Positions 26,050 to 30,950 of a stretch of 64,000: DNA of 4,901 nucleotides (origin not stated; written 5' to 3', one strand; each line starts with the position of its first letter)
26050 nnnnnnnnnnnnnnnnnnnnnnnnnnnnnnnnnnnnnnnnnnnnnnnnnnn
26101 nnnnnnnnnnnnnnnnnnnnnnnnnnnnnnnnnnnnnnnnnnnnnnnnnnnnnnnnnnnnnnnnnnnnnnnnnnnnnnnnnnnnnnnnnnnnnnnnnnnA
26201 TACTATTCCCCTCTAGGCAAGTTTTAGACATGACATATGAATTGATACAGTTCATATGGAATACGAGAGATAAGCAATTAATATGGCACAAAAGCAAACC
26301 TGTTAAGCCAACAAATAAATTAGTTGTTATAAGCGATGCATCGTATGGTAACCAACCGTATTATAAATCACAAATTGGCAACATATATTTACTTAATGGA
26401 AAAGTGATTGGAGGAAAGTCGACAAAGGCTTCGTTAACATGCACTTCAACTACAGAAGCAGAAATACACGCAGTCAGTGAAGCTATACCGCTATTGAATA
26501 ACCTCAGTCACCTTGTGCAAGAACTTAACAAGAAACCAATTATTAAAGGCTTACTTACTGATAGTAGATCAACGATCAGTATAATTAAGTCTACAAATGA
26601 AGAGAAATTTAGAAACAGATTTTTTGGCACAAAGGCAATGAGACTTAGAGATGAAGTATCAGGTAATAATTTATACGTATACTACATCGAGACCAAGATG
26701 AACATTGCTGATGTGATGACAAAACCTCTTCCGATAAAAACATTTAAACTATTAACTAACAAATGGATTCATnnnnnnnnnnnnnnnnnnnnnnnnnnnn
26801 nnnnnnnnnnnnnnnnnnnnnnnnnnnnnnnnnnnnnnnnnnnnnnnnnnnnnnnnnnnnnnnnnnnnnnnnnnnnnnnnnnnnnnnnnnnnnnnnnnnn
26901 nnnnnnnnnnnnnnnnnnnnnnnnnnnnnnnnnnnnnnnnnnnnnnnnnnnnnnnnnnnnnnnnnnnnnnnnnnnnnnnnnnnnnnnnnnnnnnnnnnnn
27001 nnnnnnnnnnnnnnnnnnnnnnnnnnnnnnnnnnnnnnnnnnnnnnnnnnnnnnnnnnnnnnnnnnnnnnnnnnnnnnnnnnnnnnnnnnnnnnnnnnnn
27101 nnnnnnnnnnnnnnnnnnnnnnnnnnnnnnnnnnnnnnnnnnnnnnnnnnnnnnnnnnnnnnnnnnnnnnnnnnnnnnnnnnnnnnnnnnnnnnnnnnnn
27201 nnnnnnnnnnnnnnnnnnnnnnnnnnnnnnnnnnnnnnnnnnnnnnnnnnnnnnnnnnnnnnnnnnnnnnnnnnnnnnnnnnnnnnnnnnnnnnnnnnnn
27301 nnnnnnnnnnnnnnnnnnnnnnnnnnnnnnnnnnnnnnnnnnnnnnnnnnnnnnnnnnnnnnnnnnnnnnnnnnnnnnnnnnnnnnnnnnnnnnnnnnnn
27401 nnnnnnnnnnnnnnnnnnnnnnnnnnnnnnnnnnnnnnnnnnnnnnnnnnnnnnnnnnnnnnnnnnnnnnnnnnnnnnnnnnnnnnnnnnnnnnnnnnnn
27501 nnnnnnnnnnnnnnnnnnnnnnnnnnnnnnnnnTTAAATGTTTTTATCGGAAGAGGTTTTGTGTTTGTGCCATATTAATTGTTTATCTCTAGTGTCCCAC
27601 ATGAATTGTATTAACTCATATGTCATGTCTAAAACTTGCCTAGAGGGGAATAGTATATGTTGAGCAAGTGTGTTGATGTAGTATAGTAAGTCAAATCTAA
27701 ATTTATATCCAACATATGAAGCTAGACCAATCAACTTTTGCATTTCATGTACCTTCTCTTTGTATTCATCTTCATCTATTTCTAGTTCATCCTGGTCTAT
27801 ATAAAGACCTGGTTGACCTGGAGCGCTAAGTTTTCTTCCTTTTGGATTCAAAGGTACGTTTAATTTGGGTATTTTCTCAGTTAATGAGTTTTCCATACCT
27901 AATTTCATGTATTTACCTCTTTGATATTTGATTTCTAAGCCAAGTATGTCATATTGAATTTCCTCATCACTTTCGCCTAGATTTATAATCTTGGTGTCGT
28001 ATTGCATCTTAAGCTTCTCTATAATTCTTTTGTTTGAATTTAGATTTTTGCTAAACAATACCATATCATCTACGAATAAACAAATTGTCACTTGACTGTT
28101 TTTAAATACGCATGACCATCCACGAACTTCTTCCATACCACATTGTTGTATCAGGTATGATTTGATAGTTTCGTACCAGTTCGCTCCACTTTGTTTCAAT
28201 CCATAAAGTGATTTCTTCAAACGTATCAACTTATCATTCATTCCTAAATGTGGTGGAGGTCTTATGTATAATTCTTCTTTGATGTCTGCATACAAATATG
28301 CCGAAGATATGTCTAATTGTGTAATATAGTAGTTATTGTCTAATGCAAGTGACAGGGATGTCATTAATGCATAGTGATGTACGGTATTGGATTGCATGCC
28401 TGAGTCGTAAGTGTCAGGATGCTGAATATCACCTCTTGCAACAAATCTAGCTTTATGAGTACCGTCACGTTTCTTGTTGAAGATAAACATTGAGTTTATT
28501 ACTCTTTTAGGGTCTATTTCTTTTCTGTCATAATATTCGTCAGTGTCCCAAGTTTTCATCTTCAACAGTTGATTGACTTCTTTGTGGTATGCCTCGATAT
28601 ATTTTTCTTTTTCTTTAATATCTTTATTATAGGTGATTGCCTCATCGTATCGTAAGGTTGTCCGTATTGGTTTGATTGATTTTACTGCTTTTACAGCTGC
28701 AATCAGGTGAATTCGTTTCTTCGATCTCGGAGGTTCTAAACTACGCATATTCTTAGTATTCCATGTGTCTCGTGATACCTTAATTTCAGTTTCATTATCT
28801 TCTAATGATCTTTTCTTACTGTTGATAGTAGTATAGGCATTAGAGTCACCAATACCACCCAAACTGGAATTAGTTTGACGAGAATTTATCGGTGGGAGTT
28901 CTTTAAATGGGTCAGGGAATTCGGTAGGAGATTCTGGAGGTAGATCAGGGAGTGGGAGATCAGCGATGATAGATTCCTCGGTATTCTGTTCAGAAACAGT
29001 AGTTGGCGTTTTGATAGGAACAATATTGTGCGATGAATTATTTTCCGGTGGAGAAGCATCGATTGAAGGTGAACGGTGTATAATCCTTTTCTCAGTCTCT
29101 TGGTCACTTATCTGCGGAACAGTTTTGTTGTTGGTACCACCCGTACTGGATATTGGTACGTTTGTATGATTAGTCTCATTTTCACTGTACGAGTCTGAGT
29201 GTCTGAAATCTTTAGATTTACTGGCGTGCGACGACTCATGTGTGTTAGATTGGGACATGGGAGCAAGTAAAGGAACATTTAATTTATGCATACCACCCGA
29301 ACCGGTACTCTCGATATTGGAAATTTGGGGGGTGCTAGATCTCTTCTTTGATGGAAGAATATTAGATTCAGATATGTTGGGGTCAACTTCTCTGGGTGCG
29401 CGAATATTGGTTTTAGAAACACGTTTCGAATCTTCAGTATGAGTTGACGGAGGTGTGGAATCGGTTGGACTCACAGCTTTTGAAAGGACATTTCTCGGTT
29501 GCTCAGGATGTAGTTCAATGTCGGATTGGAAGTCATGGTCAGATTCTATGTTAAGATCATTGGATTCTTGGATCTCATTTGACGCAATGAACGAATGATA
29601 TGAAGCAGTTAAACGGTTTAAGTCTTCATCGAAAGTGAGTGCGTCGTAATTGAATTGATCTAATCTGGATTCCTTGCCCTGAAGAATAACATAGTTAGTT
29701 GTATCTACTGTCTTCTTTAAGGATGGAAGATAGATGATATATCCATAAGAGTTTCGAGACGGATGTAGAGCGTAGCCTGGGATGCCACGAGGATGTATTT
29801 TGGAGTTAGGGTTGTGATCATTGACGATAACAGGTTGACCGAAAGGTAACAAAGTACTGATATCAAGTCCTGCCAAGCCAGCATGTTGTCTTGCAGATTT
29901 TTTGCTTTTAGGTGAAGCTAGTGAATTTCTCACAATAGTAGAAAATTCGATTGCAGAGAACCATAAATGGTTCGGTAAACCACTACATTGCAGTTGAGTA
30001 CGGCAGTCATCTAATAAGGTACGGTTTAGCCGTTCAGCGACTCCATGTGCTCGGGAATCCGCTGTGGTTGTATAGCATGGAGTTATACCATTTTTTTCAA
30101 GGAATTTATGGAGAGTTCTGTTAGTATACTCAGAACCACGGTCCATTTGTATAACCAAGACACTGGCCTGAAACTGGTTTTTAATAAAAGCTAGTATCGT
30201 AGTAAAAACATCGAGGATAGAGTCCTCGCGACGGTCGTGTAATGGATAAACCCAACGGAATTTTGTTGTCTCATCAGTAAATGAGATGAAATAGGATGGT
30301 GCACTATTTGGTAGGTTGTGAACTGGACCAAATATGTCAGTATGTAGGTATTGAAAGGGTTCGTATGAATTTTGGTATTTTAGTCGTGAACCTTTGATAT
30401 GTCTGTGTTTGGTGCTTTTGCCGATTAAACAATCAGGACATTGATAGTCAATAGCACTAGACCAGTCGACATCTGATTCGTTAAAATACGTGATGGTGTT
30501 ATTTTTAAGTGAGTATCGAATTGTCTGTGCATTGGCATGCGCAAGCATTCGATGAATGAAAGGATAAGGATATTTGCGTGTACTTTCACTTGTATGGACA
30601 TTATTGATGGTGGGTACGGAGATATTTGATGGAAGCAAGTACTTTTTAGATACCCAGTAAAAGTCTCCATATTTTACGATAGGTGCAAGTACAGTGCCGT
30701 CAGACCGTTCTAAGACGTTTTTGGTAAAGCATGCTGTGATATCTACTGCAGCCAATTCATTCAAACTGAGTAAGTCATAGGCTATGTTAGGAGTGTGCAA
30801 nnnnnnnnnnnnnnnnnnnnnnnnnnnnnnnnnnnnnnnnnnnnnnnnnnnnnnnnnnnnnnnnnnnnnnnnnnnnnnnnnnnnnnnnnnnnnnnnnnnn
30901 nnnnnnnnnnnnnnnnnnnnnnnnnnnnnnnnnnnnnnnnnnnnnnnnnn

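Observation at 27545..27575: The Ty1 copy carries a ~430-bp microhomology-flanked deletion that removes the RNase H coding region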

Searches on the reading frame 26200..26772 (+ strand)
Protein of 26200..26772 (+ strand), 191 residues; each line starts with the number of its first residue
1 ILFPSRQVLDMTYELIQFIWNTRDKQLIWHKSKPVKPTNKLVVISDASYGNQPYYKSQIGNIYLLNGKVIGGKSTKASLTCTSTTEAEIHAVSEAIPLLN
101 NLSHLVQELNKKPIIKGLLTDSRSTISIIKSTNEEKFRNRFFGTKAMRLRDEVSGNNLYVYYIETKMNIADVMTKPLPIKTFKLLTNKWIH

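Call 11: search_solved_structures(query=window:26200-26772:+, max_evalue=10, show_alignments=2)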
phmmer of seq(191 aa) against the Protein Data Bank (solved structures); distinct sequences matched with E-value up to 10: 1.
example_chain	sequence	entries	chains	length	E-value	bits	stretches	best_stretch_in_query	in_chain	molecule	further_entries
3fwc_B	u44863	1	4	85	0.85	12.7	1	115-169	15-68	Nuclear mRNA export protein SAC3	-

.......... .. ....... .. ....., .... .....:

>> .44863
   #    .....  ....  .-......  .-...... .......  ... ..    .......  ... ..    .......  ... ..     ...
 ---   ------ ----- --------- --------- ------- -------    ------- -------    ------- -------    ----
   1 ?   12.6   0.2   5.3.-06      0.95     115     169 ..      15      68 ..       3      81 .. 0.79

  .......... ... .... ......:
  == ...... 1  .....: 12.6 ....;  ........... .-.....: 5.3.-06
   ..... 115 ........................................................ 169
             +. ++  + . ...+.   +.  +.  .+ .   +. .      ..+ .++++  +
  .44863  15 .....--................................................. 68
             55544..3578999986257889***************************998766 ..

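Call 29: search_protein_representatives(protein=window:26200-26772:+)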
Query: 191 residues. Proteins with E-value up to 0.001 (for the whole library): 3675; up to 1e-10: 92; up to 1e-30: 9. The best 150 are listed.
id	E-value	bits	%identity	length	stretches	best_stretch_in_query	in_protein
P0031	4.4e-98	342.8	32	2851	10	15-186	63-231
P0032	2.7e-54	200.1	52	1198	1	2-190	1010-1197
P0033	3.6e-53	196.4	51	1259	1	2-190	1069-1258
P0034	7.7e-47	175.8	45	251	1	2-191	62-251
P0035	4.5e-44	166.8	45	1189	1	2-190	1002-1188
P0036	3.9e-40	154.0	48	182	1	19-190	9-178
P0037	5.6e-40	153.5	41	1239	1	2-190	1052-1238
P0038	8.8e-40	152.8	42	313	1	2-190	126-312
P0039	2.0e-35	138.6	54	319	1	2-129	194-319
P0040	9.0e-27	110.4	36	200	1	2-152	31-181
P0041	5.2e-25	104.7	96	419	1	1-54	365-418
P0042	1.3e-24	103.4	34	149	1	28-173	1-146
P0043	3.6e-24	102.0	42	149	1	45-175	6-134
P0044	1.2e-23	100.3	35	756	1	8-188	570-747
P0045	1.2e-23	100.2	36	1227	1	2-190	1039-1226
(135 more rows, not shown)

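Call 32: search_solved_structures(query=A2, max_evalue=10, show_alignments=2)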
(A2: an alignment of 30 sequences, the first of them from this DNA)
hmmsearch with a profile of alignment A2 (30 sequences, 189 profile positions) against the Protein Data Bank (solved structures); distinct sequences matched with E-value up to 10: 8.
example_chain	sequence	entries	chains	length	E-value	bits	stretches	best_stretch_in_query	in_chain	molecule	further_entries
1o1w_A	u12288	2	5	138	0.17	14.7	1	89-162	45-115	RIBONUCLEASE H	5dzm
4qag_A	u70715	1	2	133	0.27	14.1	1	91-163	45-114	Reverse transcriptase/ribonuclease H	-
1hrh_A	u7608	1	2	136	0.28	14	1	91-163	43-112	RIBONUCLEASE H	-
3k2p_A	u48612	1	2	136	0.28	14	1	91-163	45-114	Reverse Transcriptase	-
3lp3_A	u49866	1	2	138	0.29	14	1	91-163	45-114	p15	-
1rdh_A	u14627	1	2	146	0.34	13.7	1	91-162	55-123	HIV-1 REVERSE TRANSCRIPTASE (RIBONUCLEASE H DOMAIN)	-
7xis_A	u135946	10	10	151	0.71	12.7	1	89-161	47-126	Reverse Transcriptase RNase H domain | Pol protein,Pol protein,HIV-1 Reverse Transcriptase RNase H active domain | Pol protein,Pol protein,Ribonuclease H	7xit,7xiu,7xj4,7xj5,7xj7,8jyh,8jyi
9g6k_UE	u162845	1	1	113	0.96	12.3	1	124-165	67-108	mL53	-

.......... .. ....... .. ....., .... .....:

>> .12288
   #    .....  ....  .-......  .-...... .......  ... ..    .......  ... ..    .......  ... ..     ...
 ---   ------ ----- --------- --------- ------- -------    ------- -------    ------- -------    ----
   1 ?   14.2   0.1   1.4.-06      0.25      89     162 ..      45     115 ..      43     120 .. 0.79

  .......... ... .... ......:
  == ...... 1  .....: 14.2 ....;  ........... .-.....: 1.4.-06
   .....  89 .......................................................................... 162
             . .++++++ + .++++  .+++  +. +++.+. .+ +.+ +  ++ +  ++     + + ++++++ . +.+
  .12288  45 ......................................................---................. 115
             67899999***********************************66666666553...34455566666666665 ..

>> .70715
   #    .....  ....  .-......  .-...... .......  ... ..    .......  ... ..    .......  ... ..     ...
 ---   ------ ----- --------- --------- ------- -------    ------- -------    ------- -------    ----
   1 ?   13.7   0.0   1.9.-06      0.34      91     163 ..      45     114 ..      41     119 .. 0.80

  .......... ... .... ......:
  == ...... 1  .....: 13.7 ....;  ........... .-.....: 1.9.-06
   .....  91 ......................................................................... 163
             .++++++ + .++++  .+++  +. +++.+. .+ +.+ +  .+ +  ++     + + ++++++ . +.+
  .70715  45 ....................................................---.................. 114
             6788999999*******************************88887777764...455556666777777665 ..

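Call 35: predict_structure(alignment_id=A2)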
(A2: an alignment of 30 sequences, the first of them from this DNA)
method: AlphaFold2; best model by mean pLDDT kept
length: 191 residues; sequences in the alignment: 30
mean_pLDDT: 91.5   pTM: 0.83
mean pLDDT of the five models: 91.5, 91.3, 90.2, 89.9, 88.3
residues with pLDDT >= 90: 142; 70-90: 43; 50-70: 6; < 50: 0
segments of 3 or more residues with pLDDT < 50: none
pLDDT, mean of each block of 10 residues (from residue 1): 87 92 82 80 96 88 94 92 94 97 96 97 97 85 93 96 96 94 86 60
secondary structure, 60 per line:
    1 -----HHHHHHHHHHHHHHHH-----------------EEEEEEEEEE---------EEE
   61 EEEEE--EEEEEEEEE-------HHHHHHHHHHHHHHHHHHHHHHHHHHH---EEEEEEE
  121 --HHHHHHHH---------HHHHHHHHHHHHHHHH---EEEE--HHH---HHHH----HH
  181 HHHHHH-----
elements in order: H6-21 E39-48 E58-65 E68-76 H84-110 E114-120 H123-130 H140-155 E159-162 H171-174 H179-186

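Call 38: fold_search(model_id=the predicted structure, library=pdb)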
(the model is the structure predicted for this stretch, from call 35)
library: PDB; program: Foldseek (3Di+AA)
matches with E <= 10: 1020; with E <= 0.001: 104
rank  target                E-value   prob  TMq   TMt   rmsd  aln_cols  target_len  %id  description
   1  3u3g_A                6.4e-07  1.00  0.55  0.73   3.5       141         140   18  Structure of LC11-RNase H1 Isolated from Compost by Metagenomic Approach: Insight into the Structural Bases for Unusua (released 2012-03-07)
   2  3aly_A                9.4e-07  1.00  0.52  0.68   6.7       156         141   14  Crystal Structure of RNase HI from Sulfolobus tokodaii with C-terminal deletion (released 2011-06-22)
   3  4h8k_A                2.3e-06  1.00  0.51  0.69   3.9       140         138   16  Crystal structure of LC11-RNase H1 in complex with RNA/DNA hybrid (released 2013-09-25)
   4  3hst_B                2.7e-06  1.00  0.52  0.69   3.0       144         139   12  N-Terminal RNASE H domain of rv2228c from mycobacterium tuberculosis as a fusion protein with maltose binding protein (released 2010-04-28)
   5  3p1g                  2.7e-06  1.00  0.40  0.46   6.7       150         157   15  Crystal Structure of the Xenotropic Murine Leukemia Virus-Related Virus (XMRV) RNase H Domain (released 2010-10-13)
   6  4b3o_A                3.7e-06  1.00  0.38  0.16  18.7       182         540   14  Structures of HIV-1 RT and RNA-DNA Complex Reveal a Unique RT Conformation and Substrate Interface (released 2013-01-16)
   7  4e19_A                4.5e-06  1.00  0.54  0.75   2.8       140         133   14  Crystal structure of RNase H1 from halophilic archaeon Halobacterium salinarum NRC-1 (released 2013-03-06)
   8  3v1o                  4.8e-06  1.00  0.40  0.45   6.4       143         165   15  Crystal structures of the reverse transcriptase-associated ribonuclease H domain of xenotropic murine leukemia-virus rel (released 2012-03-14)
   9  1wsj_C                5.8e-06  1.00  0.40  0.49   5.1       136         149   16  Crystal structure of E.coli RNase HI active site mutant (K87A/H124A) (released 2004-11-23)
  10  2ehg                  6.2e-06  1.00  0.48  0.59   7.5       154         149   14  Crystal structure of hyperthermophilic archaeal RNase HI (released 2007-09-11)
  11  2z1h                  8.0e-06  1.00  0.45  0.54   5.0       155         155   17  Crystal structure of E.coli RNase HI surface charged mutant(Q4R/T92K/Q105K/Q113R/Q115K/N143K/T145K) (released 2007-11-13)
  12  7o0g_A                9.0e-06  1.00  0.49  0.15  10.7       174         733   17  Structure of the foamy viral protease-reverse transcriptase in complex with RNA/DNA hybrid. (released 2021-06-30)
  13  1wsi_C                9.6e-06  1.00  0.39  0.47   5.4       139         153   14  Crystal structure of E.coli RNase HI active site mutant (E48A/K87A/D134N) (released 2004-11-23)
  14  8swc_A                1.2e-05  1.00  0.43  0.54   4.4       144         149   17  RNase H complex with ASO (OOO) and RNA (released 2024-06-19)
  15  4qag_A                1.2e-05  1.00  0.41  0.56  10.3       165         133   13  Structure of a dihydroxycoumarin active-site inhibitor in complex with the RNASE H domain of HIV-1 reverse transcripta (released 2014-06-04)
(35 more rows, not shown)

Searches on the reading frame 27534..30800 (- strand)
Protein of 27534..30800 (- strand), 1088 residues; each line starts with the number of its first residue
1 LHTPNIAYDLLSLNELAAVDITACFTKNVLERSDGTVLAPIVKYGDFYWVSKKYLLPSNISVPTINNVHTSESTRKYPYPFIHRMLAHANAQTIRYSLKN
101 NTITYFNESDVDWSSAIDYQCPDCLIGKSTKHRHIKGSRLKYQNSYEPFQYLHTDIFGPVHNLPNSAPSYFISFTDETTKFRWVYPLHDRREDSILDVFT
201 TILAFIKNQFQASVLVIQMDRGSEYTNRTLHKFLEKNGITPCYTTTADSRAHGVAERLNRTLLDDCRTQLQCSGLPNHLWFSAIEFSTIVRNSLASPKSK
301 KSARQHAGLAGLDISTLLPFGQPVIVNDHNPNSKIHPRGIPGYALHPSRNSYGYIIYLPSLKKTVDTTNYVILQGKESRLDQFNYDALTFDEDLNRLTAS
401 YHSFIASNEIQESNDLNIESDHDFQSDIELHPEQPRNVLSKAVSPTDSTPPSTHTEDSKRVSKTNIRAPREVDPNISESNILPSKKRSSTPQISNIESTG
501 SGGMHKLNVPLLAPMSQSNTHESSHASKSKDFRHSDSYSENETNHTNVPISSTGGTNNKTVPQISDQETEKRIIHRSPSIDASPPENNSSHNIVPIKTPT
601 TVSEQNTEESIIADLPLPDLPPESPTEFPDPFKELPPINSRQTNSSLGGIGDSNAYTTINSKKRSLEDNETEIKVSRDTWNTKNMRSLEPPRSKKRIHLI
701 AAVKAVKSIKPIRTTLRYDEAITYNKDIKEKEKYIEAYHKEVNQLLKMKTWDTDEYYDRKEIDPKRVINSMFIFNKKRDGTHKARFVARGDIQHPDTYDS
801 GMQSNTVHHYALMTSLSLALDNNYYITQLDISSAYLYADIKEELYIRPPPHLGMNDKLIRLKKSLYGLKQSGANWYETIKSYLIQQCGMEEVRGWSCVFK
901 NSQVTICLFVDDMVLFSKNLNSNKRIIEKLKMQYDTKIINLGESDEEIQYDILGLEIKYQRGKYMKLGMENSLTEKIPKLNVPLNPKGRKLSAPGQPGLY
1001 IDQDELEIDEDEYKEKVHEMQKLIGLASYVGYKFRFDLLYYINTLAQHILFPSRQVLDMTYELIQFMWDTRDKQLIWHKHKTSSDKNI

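Call 9: search_protein_families(library=pfam, proteins=[window:27534-30800:-], max_evalue=0.01)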
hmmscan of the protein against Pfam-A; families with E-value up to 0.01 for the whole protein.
window:27534-30800:- (1088 aa): 4 families
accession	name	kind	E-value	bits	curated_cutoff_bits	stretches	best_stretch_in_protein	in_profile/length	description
PF07727.20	RVT_2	-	1.2e-29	104.1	31.6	1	765-972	13-222/244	Reverse transcriptase (RNA-dependent DNA polymerase)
PF00665.32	rve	-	5.7e-14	52.7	32.6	1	147-247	3-100/102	Integrase core domain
PF25597.1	SH3_retrovirus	-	5.5e-07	29.9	27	1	313-374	6-68/73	Retroviral polymerase SH3-like domain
PF13976.11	gag_pre-integrs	-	0.0063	16.7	28.4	0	65-129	10-67/67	GAG-pre-integrase domain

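Call 34: find_encoding_contigs(protein=window:27537-30800:-, flank=6000, max_places=10)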
Protein window:27537-30800:- (1088 aa): no gene with exactly this product is on record in the collection.

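Call 70: list_cluster_members(proteins=[window:27537-30548:-, window:27537-30800:-])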
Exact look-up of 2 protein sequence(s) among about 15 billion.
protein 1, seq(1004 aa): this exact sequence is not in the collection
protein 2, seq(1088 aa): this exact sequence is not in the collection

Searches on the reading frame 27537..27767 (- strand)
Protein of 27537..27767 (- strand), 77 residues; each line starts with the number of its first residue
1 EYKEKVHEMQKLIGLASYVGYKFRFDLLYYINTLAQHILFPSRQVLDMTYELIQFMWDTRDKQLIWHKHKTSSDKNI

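Call 71: find_homologous_proteins(query=window:27537-27767:-, max_evalue=1e-10)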
Query seq(77 aa) (77 aa): 3 proteins with E <= 1e-10 among 5 candidates.
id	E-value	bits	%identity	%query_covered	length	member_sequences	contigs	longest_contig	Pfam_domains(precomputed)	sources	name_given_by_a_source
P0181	7.5e-23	98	85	78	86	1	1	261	-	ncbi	ncbi:hypothetical protein PF023_12825, partial [Enterococcus thailandicus]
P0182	4.8e-22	95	100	62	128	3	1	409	-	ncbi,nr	ncbi:hypothetical protein LI118_16785, partial [Erysipelatoclostridium ramosum]|nr:hypothetical prot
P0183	2.5e-12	64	87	49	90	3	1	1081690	-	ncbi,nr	ncbi:hypothetical protein SEUBUCD646_0L01740 [Saccharomyces eubayanus]|nr:hypothetical protein SEUBU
